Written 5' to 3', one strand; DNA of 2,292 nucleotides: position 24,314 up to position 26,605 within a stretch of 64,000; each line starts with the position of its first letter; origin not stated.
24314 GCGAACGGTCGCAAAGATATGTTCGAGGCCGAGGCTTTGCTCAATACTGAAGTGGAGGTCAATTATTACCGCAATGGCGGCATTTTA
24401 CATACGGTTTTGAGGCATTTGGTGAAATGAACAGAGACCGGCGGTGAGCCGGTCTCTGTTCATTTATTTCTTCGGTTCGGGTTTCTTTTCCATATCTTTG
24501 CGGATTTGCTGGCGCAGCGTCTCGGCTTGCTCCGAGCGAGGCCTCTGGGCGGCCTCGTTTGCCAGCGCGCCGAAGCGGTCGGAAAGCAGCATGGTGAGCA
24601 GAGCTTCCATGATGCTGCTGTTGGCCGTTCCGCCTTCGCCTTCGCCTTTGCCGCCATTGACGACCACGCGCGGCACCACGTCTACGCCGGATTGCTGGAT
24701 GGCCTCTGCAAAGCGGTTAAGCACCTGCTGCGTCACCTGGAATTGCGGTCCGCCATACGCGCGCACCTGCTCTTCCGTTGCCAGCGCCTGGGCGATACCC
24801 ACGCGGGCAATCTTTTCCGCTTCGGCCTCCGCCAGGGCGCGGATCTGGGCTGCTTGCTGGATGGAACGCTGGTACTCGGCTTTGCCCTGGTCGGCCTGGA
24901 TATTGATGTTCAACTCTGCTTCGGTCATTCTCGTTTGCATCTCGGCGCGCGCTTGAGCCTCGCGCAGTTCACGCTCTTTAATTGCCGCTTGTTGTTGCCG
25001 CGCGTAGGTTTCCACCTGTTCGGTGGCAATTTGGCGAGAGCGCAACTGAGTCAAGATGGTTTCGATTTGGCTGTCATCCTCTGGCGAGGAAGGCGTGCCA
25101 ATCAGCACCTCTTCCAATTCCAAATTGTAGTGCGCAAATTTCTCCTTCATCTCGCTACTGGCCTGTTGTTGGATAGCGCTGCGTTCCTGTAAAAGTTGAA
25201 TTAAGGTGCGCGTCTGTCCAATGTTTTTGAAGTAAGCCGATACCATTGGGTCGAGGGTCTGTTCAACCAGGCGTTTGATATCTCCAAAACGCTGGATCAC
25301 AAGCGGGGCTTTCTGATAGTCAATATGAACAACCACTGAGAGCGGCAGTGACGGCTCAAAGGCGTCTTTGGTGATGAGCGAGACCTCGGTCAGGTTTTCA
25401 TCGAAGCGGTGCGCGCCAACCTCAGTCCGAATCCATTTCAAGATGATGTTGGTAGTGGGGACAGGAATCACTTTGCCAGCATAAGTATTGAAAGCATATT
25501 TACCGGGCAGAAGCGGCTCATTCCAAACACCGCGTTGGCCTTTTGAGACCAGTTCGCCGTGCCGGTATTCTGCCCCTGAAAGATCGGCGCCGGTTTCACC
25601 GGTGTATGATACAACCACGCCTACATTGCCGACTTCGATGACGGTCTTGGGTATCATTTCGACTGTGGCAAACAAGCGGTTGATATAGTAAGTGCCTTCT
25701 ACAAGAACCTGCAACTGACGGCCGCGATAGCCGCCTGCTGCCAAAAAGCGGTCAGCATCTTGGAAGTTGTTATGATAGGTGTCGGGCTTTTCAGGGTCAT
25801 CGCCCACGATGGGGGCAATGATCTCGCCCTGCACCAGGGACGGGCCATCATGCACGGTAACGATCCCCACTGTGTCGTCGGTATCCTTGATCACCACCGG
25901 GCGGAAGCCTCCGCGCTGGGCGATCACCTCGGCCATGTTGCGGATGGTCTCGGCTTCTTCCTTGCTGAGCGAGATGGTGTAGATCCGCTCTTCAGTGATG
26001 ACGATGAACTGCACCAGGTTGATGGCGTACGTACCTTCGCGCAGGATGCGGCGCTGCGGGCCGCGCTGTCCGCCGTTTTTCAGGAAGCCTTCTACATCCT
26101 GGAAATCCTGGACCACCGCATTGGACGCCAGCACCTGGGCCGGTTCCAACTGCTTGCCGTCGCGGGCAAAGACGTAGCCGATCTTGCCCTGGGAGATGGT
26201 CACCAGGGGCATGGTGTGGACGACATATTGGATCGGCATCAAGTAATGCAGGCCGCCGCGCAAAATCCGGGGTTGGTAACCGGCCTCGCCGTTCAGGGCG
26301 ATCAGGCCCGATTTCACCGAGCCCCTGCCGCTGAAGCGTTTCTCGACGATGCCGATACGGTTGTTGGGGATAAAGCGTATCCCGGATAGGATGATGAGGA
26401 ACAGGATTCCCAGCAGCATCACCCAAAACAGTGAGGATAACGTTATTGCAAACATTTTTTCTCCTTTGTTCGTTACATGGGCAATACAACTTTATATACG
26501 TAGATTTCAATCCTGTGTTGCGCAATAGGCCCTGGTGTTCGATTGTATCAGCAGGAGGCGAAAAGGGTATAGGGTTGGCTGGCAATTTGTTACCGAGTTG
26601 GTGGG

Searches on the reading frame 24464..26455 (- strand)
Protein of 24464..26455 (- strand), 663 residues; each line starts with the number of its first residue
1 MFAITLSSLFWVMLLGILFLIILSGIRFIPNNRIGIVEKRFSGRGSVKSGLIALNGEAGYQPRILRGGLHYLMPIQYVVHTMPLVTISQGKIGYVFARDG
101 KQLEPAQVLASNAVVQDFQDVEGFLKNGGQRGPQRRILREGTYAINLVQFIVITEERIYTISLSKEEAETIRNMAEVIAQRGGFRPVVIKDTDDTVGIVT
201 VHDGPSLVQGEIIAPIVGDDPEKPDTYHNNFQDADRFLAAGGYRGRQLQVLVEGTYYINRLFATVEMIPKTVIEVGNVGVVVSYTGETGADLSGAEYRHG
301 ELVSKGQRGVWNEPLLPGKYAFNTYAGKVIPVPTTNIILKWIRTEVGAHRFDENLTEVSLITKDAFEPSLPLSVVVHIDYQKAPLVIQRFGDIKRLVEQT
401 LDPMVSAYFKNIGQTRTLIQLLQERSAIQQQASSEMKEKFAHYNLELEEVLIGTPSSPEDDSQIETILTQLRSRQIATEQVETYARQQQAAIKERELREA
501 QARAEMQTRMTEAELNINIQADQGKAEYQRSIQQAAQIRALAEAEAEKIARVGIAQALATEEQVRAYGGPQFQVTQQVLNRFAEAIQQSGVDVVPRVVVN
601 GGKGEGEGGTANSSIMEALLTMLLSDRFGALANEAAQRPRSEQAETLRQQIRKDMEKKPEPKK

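Call 10: search_protein_families(library=ncbifam, proteins=[window:24464-26455:-], max_evalue=0.00001)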
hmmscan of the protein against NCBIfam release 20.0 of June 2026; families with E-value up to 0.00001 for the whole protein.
window:24464-26455:- (663 aa): 0 families

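Call 55: search_protein_families(library=pfam, proteins=[window:24464-26455:-], max_evalue=0.000001)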
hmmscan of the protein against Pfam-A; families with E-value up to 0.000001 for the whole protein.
window:24464-26455:- (663 aa): 1 family
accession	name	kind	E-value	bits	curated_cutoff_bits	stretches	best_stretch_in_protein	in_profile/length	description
PF01145.31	Band_7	-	1.5e-17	64.7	23.6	1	272-489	2-175/176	SPFH domain / Band 7 family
